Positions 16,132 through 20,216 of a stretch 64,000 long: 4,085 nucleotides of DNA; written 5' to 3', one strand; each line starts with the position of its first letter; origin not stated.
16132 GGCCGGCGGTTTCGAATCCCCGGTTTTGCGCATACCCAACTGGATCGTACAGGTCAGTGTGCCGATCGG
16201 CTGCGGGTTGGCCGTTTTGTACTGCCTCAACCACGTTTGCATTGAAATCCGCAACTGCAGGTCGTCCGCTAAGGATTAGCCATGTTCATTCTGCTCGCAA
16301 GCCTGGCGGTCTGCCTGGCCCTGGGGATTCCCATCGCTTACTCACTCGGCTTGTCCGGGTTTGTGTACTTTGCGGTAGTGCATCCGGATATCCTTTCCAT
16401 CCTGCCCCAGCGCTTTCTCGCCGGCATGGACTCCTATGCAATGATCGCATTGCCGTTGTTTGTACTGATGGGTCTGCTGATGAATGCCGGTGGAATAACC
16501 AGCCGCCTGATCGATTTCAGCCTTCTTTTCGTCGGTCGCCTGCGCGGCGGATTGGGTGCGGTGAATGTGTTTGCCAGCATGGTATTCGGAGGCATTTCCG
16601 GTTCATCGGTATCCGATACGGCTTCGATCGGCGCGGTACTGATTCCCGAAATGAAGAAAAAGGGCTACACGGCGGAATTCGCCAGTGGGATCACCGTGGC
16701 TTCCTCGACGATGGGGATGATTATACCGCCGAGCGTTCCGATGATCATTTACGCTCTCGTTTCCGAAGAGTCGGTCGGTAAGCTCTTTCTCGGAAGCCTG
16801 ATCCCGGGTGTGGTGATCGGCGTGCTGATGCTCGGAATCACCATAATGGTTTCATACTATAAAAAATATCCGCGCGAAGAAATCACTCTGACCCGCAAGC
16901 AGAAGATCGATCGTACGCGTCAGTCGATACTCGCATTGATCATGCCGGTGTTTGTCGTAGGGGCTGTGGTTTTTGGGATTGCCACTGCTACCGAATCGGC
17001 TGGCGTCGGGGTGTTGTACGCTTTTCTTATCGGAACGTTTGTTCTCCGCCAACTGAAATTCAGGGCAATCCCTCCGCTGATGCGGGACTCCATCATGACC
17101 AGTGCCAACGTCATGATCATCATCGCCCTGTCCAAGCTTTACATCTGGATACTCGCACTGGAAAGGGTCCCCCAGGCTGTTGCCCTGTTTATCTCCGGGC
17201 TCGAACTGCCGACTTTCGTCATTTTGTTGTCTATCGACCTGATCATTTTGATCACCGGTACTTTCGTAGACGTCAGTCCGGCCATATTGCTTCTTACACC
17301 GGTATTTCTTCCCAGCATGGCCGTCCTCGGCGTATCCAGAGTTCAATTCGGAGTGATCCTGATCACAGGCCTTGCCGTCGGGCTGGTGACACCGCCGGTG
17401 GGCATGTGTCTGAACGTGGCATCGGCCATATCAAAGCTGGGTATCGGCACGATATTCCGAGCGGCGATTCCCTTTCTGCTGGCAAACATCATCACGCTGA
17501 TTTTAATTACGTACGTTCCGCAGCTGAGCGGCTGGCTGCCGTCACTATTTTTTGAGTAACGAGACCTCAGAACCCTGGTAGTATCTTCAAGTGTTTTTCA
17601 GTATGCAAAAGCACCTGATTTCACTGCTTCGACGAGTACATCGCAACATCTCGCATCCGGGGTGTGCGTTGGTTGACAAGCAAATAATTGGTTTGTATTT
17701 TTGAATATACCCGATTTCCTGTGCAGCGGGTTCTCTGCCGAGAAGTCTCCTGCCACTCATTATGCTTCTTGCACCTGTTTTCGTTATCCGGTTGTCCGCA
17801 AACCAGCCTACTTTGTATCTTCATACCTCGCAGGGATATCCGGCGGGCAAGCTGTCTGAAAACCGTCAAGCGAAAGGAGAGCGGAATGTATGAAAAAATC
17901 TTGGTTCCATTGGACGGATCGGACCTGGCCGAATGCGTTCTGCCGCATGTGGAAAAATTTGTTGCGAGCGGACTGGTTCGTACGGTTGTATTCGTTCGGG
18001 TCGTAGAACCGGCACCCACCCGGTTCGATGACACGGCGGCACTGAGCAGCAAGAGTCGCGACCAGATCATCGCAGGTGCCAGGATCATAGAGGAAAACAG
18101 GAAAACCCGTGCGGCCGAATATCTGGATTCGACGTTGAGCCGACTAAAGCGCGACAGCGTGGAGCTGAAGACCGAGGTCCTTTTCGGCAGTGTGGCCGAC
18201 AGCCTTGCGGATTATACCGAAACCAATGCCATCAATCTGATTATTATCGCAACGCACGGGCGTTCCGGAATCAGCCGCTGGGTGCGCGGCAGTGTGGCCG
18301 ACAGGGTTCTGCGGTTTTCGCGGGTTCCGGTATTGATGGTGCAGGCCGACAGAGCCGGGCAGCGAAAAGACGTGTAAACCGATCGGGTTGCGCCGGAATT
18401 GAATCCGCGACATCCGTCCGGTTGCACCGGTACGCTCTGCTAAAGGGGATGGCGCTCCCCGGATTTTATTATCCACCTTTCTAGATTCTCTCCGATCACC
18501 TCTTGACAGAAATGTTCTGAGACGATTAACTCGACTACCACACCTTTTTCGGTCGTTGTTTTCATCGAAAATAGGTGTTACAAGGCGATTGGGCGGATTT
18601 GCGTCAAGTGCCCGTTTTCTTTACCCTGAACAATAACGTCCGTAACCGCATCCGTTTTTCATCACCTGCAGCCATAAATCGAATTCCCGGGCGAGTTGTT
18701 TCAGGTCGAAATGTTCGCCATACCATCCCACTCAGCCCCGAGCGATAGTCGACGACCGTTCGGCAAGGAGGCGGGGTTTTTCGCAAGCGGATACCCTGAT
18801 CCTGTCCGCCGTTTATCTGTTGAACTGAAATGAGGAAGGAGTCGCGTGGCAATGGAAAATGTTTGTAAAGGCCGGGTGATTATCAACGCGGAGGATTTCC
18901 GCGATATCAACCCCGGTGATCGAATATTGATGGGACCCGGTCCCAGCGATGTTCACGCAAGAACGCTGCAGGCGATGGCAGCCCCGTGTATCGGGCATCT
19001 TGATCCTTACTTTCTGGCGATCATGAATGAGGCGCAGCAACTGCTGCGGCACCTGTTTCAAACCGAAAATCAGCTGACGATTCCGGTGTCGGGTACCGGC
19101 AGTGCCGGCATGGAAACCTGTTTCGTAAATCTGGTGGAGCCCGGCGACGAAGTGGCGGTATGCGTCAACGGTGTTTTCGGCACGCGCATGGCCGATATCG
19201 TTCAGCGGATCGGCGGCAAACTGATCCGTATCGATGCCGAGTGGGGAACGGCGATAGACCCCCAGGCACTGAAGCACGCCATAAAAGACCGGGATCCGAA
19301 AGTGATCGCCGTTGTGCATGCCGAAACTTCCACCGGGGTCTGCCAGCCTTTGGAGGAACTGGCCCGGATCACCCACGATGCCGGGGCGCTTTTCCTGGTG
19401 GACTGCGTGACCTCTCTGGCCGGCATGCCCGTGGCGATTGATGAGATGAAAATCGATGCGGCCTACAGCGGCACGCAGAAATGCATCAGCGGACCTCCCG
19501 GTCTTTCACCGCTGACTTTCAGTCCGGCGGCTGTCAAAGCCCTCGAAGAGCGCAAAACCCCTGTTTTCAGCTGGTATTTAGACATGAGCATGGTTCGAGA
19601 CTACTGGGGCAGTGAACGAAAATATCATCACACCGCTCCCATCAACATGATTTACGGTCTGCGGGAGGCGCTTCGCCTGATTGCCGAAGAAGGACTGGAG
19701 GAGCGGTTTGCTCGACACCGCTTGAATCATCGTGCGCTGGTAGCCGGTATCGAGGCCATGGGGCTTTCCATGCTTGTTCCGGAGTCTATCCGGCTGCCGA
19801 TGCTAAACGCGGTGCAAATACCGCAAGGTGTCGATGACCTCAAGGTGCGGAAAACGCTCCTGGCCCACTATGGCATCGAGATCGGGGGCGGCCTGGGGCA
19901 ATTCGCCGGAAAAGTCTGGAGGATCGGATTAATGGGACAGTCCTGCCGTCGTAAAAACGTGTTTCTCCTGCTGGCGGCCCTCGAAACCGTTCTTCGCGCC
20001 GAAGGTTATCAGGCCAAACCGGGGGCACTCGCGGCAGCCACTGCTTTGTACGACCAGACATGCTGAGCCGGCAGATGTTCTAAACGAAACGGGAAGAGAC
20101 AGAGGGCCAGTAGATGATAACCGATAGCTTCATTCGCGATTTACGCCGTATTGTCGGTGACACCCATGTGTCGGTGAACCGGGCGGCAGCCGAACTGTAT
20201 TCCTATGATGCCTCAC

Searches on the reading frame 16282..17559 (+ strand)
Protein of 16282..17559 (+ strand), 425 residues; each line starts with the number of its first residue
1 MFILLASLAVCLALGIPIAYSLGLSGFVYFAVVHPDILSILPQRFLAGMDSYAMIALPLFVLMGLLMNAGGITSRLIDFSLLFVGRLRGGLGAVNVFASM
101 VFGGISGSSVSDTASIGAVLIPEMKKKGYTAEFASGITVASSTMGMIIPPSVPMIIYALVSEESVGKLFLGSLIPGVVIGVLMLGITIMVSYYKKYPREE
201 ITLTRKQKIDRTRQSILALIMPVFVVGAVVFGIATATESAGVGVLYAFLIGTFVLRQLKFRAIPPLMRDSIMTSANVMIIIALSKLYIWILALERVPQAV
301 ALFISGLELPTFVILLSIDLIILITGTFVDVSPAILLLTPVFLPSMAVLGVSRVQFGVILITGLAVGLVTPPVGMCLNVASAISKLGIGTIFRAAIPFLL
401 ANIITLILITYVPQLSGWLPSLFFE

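Call 108: search_protein_families(library=pfam, proteins=[window:16282-17559:+], max_evalue=0.00001)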
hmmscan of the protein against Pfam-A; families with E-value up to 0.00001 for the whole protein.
window:16282-17559:+ (425 aa): 1 family
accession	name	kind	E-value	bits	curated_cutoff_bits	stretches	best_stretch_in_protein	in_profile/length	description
PF06808.19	DctM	-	1.3e-108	363.9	23.8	1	5-415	1-413/413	Tripartite ATP-independent periplasmic transporter, DctM component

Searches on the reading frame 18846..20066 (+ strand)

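Call 108: search_protein_families(library=pfam, proteins=[window:18846-20066:+], max_evalue=0.00001)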
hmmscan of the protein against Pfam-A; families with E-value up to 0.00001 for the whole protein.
window:18846-20066:+ (406 aa): 1 family
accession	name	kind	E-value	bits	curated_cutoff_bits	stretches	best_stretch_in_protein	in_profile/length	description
PF00266.25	Aminotran_5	-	1.5e-33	116.7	21.5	1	51-349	36-338/371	Aminotransferase class-V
